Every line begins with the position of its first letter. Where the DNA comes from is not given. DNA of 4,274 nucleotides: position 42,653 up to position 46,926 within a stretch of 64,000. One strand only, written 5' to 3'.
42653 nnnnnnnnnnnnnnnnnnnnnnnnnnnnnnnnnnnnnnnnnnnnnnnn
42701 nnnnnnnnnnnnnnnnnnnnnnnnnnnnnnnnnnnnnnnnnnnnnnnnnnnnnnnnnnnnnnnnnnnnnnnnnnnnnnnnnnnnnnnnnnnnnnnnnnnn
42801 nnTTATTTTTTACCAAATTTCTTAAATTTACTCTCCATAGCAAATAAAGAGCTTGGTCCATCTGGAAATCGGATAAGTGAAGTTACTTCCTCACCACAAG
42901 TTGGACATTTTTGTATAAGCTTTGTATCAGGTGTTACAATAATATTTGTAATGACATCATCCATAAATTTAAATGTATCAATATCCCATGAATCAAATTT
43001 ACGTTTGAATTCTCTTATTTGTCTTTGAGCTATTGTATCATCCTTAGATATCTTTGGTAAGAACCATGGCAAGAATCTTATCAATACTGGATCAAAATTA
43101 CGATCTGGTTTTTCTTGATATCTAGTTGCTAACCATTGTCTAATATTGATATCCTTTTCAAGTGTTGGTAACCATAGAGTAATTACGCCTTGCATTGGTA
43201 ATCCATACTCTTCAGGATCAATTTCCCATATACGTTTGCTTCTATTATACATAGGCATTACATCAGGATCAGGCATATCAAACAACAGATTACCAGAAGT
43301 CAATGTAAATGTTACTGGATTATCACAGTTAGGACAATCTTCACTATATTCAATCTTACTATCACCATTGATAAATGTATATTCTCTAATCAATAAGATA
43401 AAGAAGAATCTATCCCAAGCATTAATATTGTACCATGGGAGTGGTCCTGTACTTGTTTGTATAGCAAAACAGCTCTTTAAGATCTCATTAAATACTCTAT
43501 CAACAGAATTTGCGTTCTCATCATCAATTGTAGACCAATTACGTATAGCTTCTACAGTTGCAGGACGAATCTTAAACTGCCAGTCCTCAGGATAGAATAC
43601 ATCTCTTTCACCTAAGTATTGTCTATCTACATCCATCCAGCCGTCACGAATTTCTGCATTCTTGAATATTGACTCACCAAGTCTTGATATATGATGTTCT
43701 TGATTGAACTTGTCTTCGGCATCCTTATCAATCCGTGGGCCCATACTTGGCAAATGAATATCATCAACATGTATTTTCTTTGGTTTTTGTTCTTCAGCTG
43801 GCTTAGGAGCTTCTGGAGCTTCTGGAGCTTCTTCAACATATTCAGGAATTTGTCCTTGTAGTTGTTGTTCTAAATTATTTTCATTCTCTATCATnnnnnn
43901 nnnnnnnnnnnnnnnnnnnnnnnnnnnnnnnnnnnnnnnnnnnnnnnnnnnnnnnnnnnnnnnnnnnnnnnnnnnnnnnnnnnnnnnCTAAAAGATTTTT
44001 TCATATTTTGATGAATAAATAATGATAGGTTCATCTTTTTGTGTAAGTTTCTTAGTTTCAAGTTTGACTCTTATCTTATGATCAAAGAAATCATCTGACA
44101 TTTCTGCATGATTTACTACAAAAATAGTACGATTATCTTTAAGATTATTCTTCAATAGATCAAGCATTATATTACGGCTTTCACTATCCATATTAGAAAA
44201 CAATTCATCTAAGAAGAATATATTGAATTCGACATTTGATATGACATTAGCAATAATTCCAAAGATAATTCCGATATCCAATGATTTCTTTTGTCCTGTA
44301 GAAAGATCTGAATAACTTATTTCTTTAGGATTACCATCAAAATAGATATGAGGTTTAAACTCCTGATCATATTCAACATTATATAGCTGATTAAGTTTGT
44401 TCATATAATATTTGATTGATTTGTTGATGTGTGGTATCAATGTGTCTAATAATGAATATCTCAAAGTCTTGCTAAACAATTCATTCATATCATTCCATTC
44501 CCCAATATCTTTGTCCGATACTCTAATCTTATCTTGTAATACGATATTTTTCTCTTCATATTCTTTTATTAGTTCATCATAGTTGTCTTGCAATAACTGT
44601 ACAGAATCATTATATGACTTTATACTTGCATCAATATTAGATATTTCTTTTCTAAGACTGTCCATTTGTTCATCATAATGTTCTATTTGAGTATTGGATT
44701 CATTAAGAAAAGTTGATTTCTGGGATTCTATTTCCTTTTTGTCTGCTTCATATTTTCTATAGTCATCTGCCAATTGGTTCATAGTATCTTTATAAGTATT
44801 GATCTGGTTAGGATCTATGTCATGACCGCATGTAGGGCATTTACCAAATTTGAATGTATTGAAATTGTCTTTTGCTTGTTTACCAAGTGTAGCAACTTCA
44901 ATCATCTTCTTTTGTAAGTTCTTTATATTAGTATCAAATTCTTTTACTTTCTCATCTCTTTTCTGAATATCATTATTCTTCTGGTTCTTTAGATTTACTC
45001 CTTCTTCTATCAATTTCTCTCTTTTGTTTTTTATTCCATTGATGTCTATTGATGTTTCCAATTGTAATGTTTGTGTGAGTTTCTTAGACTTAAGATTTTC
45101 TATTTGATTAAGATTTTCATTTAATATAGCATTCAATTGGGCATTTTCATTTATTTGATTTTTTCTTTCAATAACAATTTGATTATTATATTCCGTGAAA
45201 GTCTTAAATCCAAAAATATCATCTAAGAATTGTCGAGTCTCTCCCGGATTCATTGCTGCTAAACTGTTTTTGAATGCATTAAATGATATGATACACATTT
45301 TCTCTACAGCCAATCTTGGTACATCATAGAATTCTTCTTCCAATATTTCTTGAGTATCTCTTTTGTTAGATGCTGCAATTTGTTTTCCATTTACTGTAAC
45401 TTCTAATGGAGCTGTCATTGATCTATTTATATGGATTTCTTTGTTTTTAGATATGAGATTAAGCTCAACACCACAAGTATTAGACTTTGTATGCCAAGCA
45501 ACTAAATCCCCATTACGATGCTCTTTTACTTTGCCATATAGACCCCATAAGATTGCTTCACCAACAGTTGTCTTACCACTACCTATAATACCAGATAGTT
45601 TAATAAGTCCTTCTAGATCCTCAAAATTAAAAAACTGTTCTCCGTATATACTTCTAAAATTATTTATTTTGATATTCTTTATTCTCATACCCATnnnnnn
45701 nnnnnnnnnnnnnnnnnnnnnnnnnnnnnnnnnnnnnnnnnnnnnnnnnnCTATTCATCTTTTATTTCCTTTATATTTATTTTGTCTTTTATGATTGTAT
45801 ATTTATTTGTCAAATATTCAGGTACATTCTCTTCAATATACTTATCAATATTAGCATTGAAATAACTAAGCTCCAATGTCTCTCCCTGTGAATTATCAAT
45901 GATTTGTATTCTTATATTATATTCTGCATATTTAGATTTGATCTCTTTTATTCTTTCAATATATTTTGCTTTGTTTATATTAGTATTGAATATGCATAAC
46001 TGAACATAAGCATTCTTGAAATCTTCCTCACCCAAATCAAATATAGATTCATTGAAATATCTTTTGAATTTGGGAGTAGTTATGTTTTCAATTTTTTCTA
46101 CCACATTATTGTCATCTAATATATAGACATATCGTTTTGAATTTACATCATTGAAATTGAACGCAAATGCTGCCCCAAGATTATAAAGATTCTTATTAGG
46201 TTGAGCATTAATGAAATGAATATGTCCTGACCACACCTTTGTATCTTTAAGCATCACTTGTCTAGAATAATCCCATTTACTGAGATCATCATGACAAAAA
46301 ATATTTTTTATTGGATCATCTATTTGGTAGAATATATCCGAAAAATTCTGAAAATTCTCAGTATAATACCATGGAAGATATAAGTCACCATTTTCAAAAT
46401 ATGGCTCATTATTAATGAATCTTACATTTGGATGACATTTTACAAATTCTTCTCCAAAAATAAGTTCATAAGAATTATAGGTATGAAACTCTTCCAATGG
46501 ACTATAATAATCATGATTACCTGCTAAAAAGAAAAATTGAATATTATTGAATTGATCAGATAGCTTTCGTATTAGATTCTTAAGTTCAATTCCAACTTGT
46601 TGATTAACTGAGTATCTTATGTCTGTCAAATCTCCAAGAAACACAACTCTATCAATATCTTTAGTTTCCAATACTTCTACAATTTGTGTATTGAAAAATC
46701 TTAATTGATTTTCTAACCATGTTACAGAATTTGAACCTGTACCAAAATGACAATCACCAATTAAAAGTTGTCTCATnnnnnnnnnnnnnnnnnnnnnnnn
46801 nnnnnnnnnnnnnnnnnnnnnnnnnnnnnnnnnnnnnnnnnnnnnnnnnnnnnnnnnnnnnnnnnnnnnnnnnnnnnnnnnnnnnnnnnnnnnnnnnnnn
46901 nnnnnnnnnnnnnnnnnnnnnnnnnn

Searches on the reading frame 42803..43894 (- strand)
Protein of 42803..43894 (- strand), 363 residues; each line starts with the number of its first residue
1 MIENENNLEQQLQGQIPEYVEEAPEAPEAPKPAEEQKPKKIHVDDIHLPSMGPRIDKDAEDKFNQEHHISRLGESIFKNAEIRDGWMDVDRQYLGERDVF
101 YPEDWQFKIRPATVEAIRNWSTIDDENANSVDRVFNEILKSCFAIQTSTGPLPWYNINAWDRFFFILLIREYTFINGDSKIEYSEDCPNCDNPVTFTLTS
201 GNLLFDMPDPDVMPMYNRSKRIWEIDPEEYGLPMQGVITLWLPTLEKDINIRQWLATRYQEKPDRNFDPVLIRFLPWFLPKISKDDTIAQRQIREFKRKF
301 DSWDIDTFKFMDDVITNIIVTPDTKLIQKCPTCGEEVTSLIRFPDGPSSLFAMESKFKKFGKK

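Call 11: search_protein_families(library=phrogs, proteins=[window:42803-43894:-], max_evalue=0.00001)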
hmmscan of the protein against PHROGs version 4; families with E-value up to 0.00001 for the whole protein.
window:42803-43894:- (363 aa): 1 family
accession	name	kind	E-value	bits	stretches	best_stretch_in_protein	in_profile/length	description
phrog_36717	-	unknown function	1.4e-18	68.2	1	82-200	42-162/334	-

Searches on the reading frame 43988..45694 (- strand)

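Call 11: search_protein_families(library=phrogs, proteins=[window:43988-45694:-], max_evalue=0.00001)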
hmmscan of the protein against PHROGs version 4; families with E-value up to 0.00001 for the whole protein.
window:43988-45694:- (568 aa): 1 family
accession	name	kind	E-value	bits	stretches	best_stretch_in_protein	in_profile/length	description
phrog_77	-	DNA, RNA and nucleotide metabolism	3.5e-50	172.4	1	1-546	294-946/967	SbcC-like subunit of palindrome specific endonuclease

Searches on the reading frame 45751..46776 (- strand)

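Call 11: search_protein_families(library=phrogs, proteins=[window:45751-46776:-], max_evalue=0.00001)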
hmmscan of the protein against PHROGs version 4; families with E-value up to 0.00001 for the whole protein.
window:45751-46776:- (341 aa): 2 families
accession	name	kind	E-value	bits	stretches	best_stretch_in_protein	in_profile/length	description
phrog_100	-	DNA, RNA and nucleotide metabolism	6.7e-27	95.3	1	1-325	29-360/989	SbcD-like subunit of palindrome specific endonuclease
phrog_1649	-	other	2e-08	34.2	1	4-130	39-139/308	metallo-phosphoesterase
